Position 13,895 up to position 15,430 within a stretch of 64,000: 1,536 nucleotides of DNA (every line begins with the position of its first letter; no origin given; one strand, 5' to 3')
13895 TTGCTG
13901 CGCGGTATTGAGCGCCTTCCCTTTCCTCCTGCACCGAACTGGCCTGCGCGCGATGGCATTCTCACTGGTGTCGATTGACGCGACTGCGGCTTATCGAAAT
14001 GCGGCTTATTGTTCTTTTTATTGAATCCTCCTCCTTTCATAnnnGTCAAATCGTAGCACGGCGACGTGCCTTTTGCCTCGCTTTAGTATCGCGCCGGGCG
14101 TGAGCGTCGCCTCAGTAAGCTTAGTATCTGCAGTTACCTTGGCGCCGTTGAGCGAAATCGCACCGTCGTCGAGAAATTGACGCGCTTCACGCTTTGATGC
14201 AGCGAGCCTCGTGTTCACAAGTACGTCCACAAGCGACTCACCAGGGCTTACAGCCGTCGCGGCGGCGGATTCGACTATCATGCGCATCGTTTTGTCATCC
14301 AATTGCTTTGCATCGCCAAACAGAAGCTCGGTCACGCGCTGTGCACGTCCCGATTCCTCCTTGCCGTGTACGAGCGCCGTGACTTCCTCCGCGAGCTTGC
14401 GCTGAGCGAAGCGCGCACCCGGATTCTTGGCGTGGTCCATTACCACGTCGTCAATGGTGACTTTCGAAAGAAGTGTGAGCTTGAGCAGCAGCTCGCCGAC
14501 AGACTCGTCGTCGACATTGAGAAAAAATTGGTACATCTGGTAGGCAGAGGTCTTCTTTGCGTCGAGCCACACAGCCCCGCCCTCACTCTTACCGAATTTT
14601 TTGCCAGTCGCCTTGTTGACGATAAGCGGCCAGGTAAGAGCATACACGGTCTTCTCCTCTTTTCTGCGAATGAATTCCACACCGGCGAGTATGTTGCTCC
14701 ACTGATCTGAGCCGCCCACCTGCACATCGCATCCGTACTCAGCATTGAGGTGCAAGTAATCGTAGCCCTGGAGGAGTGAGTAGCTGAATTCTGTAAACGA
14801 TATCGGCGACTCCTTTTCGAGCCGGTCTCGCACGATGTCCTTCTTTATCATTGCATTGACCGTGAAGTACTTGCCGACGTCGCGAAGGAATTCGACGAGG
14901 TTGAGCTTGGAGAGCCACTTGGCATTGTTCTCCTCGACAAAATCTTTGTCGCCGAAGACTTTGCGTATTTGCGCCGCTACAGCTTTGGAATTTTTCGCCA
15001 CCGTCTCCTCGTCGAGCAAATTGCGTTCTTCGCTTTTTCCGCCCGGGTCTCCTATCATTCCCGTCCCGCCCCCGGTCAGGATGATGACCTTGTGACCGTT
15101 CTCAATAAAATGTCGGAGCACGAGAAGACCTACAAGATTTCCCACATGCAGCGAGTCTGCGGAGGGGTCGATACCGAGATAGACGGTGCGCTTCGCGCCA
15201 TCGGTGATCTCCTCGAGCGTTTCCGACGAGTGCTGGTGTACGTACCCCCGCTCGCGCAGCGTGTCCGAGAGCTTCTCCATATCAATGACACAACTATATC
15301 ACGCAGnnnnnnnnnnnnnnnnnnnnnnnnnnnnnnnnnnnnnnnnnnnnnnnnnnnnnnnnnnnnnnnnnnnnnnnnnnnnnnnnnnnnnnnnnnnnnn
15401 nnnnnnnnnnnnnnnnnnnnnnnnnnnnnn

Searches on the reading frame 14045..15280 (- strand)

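Call 70: search_protein_families(library=pfam, proteins=[window:14045-15280:-], max_evalue=0.00001)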
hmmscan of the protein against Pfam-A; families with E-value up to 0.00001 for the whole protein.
window:14045-15280:- (412 aa): 3 families
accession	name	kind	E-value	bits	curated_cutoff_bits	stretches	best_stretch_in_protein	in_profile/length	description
PF00579.31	tRNA-synt_1b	-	1.4e-73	248.2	21.1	1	30-321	5-291/292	tRNA synthetases class I (W and Y)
PF22421.1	SYY_C-terminal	-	1.1e-11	44.9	27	1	346-405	17-79/83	Tyrosine--tRNA ligase SYY-like C-terminal domain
PF01479.30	S4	-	2.4e-06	27.6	22.8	1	350-389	3-43/48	S4 domain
